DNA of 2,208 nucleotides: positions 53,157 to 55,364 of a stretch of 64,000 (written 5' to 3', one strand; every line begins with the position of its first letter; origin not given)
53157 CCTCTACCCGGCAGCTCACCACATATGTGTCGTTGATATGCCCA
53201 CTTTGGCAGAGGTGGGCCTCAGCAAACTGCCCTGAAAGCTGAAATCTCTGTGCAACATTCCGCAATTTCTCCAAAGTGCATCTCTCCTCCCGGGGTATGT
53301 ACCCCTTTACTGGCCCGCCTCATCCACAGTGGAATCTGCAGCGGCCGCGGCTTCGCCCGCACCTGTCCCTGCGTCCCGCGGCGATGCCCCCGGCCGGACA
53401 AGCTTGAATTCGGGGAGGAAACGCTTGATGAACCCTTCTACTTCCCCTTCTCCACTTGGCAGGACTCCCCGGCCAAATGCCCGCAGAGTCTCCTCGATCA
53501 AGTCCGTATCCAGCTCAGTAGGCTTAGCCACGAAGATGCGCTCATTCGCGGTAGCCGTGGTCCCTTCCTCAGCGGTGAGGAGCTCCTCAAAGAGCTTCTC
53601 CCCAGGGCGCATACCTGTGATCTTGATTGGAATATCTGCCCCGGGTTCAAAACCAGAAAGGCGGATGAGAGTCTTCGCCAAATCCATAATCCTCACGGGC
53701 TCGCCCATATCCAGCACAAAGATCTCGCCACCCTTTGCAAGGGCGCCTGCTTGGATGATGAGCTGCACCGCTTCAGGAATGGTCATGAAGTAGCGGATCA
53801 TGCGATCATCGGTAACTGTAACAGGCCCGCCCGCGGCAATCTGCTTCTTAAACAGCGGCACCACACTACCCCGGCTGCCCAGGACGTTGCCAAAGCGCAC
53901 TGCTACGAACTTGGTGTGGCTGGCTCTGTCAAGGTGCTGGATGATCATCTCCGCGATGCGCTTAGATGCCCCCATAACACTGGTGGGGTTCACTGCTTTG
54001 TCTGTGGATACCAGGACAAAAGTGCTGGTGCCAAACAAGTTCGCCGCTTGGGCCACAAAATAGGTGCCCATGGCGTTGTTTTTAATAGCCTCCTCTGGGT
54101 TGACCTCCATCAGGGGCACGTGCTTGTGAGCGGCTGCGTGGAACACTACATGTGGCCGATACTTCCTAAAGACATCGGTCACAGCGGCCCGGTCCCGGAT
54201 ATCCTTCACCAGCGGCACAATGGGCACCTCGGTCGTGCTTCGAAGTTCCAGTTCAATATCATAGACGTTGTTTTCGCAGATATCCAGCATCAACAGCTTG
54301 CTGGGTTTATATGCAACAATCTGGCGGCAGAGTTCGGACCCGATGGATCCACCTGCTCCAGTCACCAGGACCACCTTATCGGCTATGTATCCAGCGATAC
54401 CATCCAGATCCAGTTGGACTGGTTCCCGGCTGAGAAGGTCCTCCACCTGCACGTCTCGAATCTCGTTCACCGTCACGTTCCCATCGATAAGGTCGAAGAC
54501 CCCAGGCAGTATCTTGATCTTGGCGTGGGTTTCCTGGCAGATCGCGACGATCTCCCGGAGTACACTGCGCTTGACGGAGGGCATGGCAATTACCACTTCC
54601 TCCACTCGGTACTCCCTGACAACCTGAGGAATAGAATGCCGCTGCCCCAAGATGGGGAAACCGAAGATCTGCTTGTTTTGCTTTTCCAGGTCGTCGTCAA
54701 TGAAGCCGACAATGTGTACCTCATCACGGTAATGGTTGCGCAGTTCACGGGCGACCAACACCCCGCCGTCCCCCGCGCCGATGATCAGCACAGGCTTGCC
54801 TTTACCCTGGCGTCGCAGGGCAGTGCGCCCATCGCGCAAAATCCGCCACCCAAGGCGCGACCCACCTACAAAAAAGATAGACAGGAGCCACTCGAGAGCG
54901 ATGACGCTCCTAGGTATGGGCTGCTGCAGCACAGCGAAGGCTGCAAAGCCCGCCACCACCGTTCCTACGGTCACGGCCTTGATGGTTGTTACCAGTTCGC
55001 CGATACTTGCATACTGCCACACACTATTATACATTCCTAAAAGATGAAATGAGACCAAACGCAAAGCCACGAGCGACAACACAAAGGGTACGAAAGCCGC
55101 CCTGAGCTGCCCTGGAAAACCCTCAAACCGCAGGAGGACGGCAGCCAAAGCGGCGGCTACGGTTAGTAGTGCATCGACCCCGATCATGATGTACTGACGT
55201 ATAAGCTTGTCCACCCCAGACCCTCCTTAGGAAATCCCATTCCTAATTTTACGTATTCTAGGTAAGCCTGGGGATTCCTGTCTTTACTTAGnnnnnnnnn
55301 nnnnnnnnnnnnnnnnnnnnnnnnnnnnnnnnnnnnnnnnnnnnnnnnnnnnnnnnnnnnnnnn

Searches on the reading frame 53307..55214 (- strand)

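Call 30: search_protein_families(library=pfam, proteins=[window:53307-55214:-], max_evalue=0.00001)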
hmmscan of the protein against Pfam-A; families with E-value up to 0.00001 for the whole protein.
window:53307-55214:- (635 aa): 7 families
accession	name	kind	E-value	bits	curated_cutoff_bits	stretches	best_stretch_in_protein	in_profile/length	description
PF02719.21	Polysacc_synt_2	-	1.9e-120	401.9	20.2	1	282-564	1-292/293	Polysaccharide biosynthesis protein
PF01370.27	Epimerase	-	2.6e-22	79.8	20.9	1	282-492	1-227/240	NAD dependent epimerase/dehydratase family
PF13727.12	CoA_binding_3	-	9.5e-17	62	25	1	58-237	2-175/175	CoA-binding domain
PF16363.11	GDP_Man_Dehyd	-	2.7e-16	60.4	27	1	283-512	1-258/332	GDP-mannose 4,6 dehydratase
PF04321.23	RmlD_sub_bind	-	5.2e-16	59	27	1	282-472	3-180/287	RmlD substrate binding domain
PF01073.25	3Beta_HSD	-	6.2e-08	32.4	22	1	283-412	1-124/280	3-beta hydroxysteroid dehydrogenase/isomerase family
PF00106.31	adh_short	-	4.8e-06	26.6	26.6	0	280-353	1-72/195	short chain dehydrogenase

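Call 84: search_protein_families(library=ncbifam, proteins=[window:53307-55214:-], max_evalue=0.00001)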
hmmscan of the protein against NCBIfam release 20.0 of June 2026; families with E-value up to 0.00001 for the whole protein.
window:53307-55214:- (635 aa): 24 families
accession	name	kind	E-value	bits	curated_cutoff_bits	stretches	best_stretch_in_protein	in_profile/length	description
TIGR03589.1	PseB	equivalog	8.6e-54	182.6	407.75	1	278-566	3-282/324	UDP-N-acetylglucosamine 4,6-dehydratase (inverting)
TIGR04130.1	FnlA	equivalog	4e-43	147.6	730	1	278-556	3-275/337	UDP-N-acetylglucosamine 4,6-dehydratase/5-epimerase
TIGR03025.1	EPS_sugtrans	subfamily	6.5e-31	108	295.55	1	14-258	3-243/445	exopolysaccharide biosynthesis polyprenyl glycosylphosphotransferase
TIGR03023.1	WcaJ_sugtrans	equivalog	2.8e-27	96.1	410.75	1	13-266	2-255/453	undecaprenyl-phosphate glucose phosphotransferase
TIGR01179.1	galE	equivalog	8.2e-17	61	262.3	1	282-448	2-180/332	UDP-glucose 4-epimerase GalE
TIGR01181.1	dTDP_gluc_dehyt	equivalog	9.6e-15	54.5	365.1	1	282-520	2-261/321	dTDP-glucose 4,6-dehydratase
TIGR01214.1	rmlD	equivalog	3.7e-14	52.5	224.05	1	282-471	2-179/285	dTDP-4-dehydrorhamnose reductase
TIGR03022.1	WbaP_sugtrans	subfamily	7.3e-14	51.9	403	1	14-255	5-241/456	undecaprenyl-phosphate galactose phosphotransferase WbaP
TIGR04180.1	EDH_00030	hypoth_equivalog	3.9e-12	45.8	475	1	282-521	1-257/297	NAD-dependent 4,6-dehydratase LegB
TIGR03013.1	EpsB_2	subfamily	2.2e-11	43.5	393.35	1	14-253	3-235/443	TIGR03013 family XrtA/PEP-CTERM system glycosyltransferase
NF050817.1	PolSacchBiosHfsE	equivalog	3.1e-10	39.4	750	1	47-260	54-259/467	polysaccharide biosynthesis protein HfsE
NF007956.0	PRK10675.1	subfamily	6.4e-10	38.7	394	1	282-434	3-169/338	UDP-glucose 4-epimerase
NF007582.0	PRK10217.1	equivalog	6.9e-10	38.5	698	1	281-394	3-115/355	dTDP-glucose 4,6-dehydratase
TIGR02622.1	CDP_4_6_dhtase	equivalog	1.3e-09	37.7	278.45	1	279-409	4-134/352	CDP-glucose 4,6-dehydratase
NF007490.0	PRK10084.1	subfamily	1.6e-09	37.2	649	1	282-392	3-112/361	dTDP-glucose 4,6-dehydratase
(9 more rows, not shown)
